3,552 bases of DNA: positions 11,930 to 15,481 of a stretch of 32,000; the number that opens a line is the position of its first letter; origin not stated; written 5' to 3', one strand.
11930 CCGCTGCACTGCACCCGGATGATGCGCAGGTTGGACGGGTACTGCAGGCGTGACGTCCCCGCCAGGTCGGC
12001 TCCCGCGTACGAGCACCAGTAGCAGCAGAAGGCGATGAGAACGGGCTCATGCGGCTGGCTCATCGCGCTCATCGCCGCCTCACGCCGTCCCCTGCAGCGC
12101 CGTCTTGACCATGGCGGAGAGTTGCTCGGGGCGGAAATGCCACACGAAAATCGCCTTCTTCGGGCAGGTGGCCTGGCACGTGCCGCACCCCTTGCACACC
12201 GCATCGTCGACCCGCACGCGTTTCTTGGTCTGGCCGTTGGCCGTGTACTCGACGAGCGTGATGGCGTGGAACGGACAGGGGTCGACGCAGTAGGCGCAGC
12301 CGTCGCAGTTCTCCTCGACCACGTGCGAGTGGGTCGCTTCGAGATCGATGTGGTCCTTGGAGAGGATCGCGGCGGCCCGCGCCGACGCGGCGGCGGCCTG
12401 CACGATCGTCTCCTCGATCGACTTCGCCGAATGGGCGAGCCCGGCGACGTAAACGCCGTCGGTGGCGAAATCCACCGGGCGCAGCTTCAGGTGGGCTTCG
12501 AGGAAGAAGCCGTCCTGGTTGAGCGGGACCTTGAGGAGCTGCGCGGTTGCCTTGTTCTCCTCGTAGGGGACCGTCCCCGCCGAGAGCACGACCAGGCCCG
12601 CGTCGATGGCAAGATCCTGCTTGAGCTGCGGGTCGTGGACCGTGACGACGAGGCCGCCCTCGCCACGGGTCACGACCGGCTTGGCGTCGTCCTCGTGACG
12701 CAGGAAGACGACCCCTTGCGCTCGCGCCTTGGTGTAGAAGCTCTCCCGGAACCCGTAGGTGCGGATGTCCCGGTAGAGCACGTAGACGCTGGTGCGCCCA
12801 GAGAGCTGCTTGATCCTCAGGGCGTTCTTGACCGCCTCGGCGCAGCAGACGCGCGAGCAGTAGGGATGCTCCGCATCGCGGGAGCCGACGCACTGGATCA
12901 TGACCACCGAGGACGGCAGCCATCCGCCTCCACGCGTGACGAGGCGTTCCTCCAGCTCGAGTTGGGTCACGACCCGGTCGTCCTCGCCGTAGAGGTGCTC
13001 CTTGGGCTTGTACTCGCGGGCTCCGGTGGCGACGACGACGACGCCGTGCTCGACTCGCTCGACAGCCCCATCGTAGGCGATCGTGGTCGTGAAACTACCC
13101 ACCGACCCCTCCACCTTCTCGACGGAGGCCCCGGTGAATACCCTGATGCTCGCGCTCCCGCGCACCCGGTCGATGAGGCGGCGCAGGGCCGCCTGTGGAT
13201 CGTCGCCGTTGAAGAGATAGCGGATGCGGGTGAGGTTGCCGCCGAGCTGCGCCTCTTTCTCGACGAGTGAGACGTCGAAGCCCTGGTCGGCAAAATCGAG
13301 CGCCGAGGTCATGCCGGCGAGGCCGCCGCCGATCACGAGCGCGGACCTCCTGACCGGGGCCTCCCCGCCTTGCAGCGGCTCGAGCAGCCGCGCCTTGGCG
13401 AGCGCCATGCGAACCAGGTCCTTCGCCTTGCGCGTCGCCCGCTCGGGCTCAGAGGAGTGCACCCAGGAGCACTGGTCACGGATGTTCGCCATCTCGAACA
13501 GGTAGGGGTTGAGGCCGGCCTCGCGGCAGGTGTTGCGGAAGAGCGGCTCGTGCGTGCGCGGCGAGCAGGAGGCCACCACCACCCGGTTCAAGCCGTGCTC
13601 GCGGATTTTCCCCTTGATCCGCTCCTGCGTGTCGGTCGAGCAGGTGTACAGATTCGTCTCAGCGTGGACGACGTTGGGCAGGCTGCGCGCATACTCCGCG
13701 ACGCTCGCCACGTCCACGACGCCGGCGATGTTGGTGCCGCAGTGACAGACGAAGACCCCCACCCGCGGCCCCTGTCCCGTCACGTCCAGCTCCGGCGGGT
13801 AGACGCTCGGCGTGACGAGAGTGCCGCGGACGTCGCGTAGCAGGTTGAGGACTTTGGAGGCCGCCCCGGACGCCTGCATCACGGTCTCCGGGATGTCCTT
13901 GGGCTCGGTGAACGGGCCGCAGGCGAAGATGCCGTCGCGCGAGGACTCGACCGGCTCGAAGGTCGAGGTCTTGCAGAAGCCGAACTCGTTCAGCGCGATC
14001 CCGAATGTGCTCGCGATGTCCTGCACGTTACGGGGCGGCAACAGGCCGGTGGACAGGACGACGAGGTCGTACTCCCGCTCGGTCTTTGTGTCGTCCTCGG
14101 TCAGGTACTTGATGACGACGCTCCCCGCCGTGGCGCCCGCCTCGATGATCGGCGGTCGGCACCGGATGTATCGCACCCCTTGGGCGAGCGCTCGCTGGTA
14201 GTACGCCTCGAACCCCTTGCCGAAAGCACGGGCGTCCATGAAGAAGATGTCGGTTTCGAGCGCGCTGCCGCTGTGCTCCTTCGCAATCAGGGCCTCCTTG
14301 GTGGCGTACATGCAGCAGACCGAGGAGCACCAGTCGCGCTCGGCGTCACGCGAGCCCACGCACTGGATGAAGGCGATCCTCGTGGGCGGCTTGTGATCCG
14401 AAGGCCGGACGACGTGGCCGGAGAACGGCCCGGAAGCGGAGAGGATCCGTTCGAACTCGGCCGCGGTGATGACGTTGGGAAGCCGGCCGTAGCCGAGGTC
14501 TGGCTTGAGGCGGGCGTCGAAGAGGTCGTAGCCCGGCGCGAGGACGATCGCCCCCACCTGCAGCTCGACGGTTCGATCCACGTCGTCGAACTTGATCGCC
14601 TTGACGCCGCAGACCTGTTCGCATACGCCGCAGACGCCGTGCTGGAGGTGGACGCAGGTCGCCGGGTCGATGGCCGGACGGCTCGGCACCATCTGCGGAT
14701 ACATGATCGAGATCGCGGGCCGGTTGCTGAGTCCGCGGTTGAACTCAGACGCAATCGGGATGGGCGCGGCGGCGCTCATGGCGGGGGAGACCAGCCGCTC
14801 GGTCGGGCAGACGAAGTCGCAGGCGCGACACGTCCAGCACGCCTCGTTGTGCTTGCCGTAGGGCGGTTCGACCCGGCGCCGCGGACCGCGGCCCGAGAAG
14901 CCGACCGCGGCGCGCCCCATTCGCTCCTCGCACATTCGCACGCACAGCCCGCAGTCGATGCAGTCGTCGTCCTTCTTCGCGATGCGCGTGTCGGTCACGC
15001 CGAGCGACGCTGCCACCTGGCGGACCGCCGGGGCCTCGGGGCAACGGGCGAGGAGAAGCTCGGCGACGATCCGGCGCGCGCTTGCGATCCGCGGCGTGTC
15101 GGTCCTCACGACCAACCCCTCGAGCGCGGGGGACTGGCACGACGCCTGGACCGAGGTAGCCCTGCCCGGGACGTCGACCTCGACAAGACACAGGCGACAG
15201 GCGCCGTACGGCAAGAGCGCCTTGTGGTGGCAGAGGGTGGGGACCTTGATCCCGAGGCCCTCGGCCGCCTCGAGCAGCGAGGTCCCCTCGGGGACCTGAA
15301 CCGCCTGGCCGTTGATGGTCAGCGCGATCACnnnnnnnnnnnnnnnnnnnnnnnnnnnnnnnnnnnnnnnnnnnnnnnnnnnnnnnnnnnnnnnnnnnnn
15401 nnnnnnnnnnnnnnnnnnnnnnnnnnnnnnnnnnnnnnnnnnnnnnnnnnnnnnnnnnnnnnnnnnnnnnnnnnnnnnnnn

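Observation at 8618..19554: Composite QmoC-like / HdrA / NuoEF / Mvh [NiFe]-hydrogenase operon: possibly a membrane-linked, NAD(H)-coupled, flavin-bifurcating hydrogenase of undescribed composition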

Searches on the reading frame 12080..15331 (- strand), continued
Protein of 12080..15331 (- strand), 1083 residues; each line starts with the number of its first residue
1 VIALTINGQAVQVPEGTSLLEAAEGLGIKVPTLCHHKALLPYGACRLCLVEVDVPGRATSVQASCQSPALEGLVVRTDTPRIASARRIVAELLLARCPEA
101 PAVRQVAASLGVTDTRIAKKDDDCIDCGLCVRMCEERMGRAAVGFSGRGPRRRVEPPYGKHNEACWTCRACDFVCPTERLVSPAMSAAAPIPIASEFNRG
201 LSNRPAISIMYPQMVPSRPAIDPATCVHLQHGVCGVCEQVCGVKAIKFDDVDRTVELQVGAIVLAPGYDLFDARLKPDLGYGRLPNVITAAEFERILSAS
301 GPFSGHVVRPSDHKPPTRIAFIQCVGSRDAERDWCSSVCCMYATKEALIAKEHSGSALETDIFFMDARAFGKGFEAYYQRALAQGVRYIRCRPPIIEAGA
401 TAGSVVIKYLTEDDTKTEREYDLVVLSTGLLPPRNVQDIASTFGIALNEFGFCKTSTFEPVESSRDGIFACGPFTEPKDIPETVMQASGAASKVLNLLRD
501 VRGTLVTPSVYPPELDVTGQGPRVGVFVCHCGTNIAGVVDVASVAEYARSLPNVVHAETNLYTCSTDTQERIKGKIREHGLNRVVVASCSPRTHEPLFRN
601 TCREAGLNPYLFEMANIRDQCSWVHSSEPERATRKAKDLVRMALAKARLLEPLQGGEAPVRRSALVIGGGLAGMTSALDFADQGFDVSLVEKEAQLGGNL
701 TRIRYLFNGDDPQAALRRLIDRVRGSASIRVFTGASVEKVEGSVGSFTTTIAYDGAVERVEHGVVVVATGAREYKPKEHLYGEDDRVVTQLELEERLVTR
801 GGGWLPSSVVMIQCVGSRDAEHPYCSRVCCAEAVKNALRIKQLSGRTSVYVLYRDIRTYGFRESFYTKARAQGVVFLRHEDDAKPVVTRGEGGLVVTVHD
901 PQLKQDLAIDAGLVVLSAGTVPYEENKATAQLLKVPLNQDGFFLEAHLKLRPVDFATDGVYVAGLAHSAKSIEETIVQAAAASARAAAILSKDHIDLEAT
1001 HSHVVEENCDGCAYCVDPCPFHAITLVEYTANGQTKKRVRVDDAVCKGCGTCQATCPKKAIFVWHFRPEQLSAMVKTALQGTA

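Call 89: predict_structure(alignment_id=A5)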
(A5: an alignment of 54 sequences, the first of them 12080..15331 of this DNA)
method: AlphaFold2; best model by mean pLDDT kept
length: 1083 residues; sequences in the alignment: 54
mean_pLDDT: 75.8   pTM: 0.69
mean pLDDT of the five models: 75.8, 73.5, 73.3, 67.7, 66.4
residues with pLDDT >= 90: 258; 70-90: 529; 50-70: 128; < 50: 168
segments of 3 or more residues with pLDDT < 50: 36-43, 120-175, 178-248, 502-508, 532-534, 619-624, 946-952, 955-957
pLDDT, mean of each block of 10 residues (from residue 1): 89 86 85 57 66 83 81 89 82 68 77 65 45 42 40 36 35 44 41 35 27 29 46 42 42 65 83 88 89 67 72 89 82 74 81 82 73 67 84 79 82 78 89 89 92 90 90 78 79 76 47 83 90 58 88 90 72 91 85 69 89 75 55 84 91 78 94 95 94 91 80 94 97 92 84 92 91 89 93 88 90 86 77 89 93 66 78 85 85 86 82 92 84 75 56 56 81 87 83 72 82 75 79 82 68 77 80 80 40
secondary structure, 60 per line:
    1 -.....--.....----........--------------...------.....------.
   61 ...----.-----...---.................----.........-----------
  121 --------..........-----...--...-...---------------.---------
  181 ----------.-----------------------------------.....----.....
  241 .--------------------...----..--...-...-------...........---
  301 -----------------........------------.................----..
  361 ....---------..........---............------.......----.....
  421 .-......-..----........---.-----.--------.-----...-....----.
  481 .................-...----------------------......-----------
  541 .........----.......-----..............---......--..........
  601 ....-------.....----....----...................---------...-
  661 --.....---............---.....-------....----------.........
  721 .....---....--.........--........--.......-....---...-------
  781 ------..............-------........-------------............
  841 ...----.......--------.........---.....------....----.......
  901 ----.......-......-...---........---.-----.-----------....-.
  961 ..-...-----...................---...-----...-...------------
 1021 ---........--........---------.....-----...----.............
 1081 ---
elements in order (helices of 4 or more, strands of 3 or more residues): E2-6 E9-13 H19-25 E49-53 E60-63 E74-76 H80-96 H101-109 H129-138 E144-146 E153-155 H227-231 H236-241 E262-264 E287-289 H290-297 E318-325 H338-354 E359-364 H374-383 E387-398 E405-411 E416-421 E423-428 H436-443 E468-470 H472-475 H480-497 E524-529 H541-549 E554-560 H566-579 E583-588 H591-604 E612-616 H621-624 H629-647 E657-659 E663-667 H671-682 E686-690 H698-701 H712-725 E729-732 E735-743 E746-753 E756-762 E764-767 E771-773 E787-789 H790-800 E808-815 H829-843 E848-854 H863-871 E875-879 E886-889 E894-900 E905-911 E913-918 E920-922 H926-933 H955-958 E960-962 H972-990 E994-996 E1002-1004 E1024-1031 E1034-1041 H1051-1055 E1061-1063 H1068-1080
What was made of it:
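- Tried and rejected: The HdrA domains are good, but the BfuA di-cluster region and the half inserted-ferredoxin domain (residues 120-248) fall below 50, so no cluster-distance argument could be made (call 89).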

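Call 92: fold_search(model_id=the predicted structure, library=pdb)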
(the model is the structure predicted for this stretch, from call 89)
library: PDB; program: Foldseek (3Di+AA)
matches with E <= 10: 1917; with E <= 0.001: 888
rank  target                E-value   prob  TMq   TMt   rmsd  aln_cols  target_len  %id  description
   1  5odi_A                2.7e-58  1.00  0.46  0.74   4.0       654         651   39  Heterodisulfide reductase / [NiFe]-hydrogenase complex from Methanothermococcus thermolithotrophicus cocrystallized wi (released 2017-08-30)
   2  5odc_A                3.8e-58  1.00  0.47  0.75   4.0       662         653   39  Heterodisulfide reductase / [NiFe]-hydrogenase complex from Methanothermococcus thermolithotrophicus at 2.3 A resoluti (released 2017-08-30)
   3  5odh_A                1.3e-57  1.00  0.46  0.74   4.1       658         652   39  Heterodisulfide reductase / [NiFe]-hydrogenase complex from Methanothermococcus thermolithotrophicus soaked with heter (released 2017-08-30)
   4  8rvy_A                2.3e-57  1.00  0.37  0.60   9.0       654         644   38  CryoEM structure of the Elp-Hdr complex of Methanothermobacter marburgensis state 1 (composite structure) (released 2025-05-14)
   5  8rvu_A                1.4e-55  1.00  0.46  0.75   4.0       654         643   38  CryoEM structure of the Elp-Hdr complex of Methanothermobacter marburgensis state 2 (composite structure) (released 2025-05-14)
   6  7bkd_A                1.4e-53  1.00  0.39  0.60   7.6       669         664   34  Formate dehydrogenase - heterodisulfide reductase - formylmethanofuran dehydrogenase complex from Methanospirillum hun (released 2021-09-29)
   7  7bkb_A                1.7e-53  1.00  0.46  0.73   3.9       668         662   34  Formate dehydrogenase - heterodisulfide reductase - formylmethanofuran dehydrogenase complex from Methanospirillum hun (released 2021-09-29)
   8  8rwn_A                1.3e-28  1.00  0.29  0.70   3.1       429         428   32  CryoEM structure of the Hdr(ABC)2 subunits of the Elp-Hdr complex of Methanothermobacter marburgensis (released 2025-05-14)
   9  8rvu_a                2.6e-28  1.00  0.29  0.71   3.0       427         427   32  CryoEM structure of the Elp-Hdr complex of Methanothermobacter marburgensis state 2 (composite structure) (released 2025-05-14)
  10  7bke_A                7.3e-27  1.00  0.30  0.70   2.9       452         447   26  Formate dehydrogenase - heterodisulfide reductase - formylmethanofuran dehydrogenase complex from Methanospirillum hun (released 2021-09-29)
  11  7bkd_a                1.7e-26  1.00  0.29  0.70   3.0       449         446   26  Formate dehydrogenase - heterodisulfide reductase - formylmethanofuran dehydrogenase complex from Methanospirillum hun (released 2021-09-29)
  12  6tjr_A                3.1e-25  1.00  0.29  0.87   2.5       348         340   27  Structure of HdrA-like subunit from Hyphomicrobium denitrificans (released 2020-08-19)
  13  3cty_B                3.5e-15  1.00  0.23  0.71   4.8       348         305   16  Crystal structure of T. acidophilum thioredoxin reductase (released 2009-02-24)
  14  5mh4                  6.0e-15  1.00  0.23  0.74   4.7       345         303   17  Crystal Structure of Lactococcus lactis Thioredoxin Reductase (FR conformation) (released 2017-04-12)
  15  3cty_A                1.0e-14  1.00  0.22  0.70   4.8       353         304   16  Crystal structure of T. acidophilum thioredoxin reductase (released 2009-02-24)
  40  9mqx_A                1.1e-13  1.00  0.15  0.57   3.7       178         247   40  Electron-bifurcating Tungstopyranopterin-containing aldehyde oxidoreductase with NADH (released 2025-07-16)
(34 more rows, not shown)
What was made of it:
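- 12083..13786 (-): g4 residues 516-1083: HdrA unit 2. It has the N-terminal cluster domain, the FAD domain (GGGLAG; CVGSRD...CSRVCC) and the C-terminal 2x[4Fe-4S] ferredoxin domain. It lacks the Cys197 motif and the inserted-ferredoxin domain. The AF2 model matches 5odc_A with TM 0.75 (calls 89, 92).
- On HdrA-type bifurcating flavoprotein: The AF2 model matches 5odc_A with TM 0.75 (call 92).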

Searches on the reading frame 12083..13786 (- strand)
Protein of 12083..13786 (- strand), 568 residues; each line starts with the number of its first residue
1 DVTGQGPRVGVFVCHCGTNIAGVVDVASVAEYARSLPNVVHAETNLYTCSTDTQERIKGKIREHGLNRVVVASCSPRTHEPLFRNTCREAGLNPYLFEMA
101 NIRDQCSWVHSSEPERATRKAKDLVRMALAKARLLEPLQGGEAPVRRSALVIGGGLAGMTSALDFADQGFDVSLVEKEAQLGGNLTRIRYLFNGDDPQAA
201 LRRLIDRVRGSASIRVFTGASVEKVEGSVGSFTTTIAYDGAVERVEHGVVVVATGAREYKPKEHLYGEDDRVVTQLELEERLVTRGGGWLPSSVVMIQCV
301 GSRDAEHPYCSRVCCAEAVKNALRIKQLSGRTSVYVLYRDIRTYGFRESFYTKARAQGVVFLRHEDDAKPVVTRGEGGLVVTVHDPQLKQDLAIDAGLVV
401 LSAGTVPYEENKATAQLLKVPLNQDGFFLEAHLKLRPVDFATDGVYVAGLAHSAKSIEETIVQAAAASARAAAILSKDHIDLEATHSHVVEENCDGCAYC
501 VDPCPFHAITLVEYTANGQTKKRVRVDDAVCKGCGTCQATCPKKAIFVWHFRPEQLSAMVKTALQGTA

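Call 82: search_protein_families(library=ncbifam, proteins=[window:12083-13786:-], max_evalue=1e-8)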
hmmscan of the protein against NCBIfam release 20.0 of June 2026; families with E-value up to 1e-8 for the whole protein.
window:12083-13786:- (568 aa): 7 families
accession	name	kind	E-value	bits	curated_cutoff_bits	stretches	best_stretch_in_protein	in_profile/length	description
NF040770.1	hetero_SS_HdrA2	exception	5.8e-158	527.3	1100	2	8-236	1-230/777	CoB-CoM heterodisulfide reductase HdrA2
NF041778.1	hetero_SS_HdrA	equivalog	6.4e-118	394.6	1400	2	245-564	326-651/771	ferredoxin:CoB-CoM heterodisulfide reductase subunit HdrA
NF041891.1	hdrA_Methbact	equivalog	1.2e-105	354.4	1300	2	243-565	311-637/762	ferredoxin:CoB-CoM heterodisulfide reductase subunit HdrA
NF009410.0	PRK12771.1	subfamily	1.8e-13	49.9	516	0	493-546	513-560/566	NAD(P)-binding protein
TIGR03997.1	mycofact_OYE_2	equivalog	2.7e-10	39.3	793.15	1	143-305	376-516/645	mycofactocin system FadH/OYE family oxidoreductase 2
NF042909.1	FMH_DH_FwdF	exception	5.4e-10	38.9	375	1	489-548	254-313/336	tungsten-dependent formylmethanofuran dehydrogenase subunit FwdF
NF009945.0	PRK13409.1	equivalog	6.3e-09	35.1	469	0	480-514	37-71/592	ribosome biogenesis/translation initiation ATPase RLI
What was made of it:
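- On QmoABC: The HdrA units are fused or split differently and match HdrA/HdrA2 best (call 82).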

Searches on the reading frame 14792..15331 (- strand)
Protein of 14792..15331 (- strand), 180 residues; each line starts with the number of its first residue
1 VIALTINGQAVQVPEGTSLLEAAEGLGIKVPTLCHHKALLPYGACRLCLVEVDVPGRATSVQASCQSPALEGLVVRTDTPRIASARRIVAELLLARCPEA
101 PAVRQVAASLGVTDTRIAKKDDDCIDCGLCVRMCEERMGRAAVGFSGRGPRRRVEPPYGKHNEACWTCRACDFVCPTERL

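Call 82: search_protein_families(library=ncbifam, proteins=[window:14792-15331:-], max_evalue=1e-8)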
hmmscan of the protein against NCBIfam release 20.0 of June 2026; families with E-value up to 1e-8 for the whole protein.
window:14792-15331:- (180 aa): 7 families
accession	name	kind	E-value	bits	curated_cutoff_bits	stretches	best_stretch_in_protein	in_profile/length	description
NF040763.1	FeFe_hydrog_A6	exception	2.3e-35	122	765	1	2-178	1-203/571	NADH-dependent [FeFe] hydrogenase, group A6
NF005745.0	PRK07569.1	equivalog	5.3e-27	94.7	333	1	2-97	4-96/238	bidirectional hydrogenase complex protein HoxU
TIGR01973.1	NuoG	equivalog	6.2e-24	84.7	470.05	1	4-96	1-90/606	NADH-quinone oxidoreductase subunit NuoG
NF009454.0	PRK12814.1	equivalog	2.5e-20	72.4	916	1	2-96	4-95/657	putative NADPH-dependent glutamate synthase small subunit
NF005895.0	PRK07860.1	equivalog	2.5e-20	72.1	802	1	1-98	17-113/811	NADH-quinone oxidoreductase subunit G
NF040762.1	Hydr_FeFe_Clost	exception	3.5e-17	62.2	900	1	3-92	2-89/572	ferredoxin hydrogenase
NF006305.0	PRK08493.1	equivalog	5e-17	61.3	591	1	1-90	1-85/819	NADH-quinone oxidoreductase subunit G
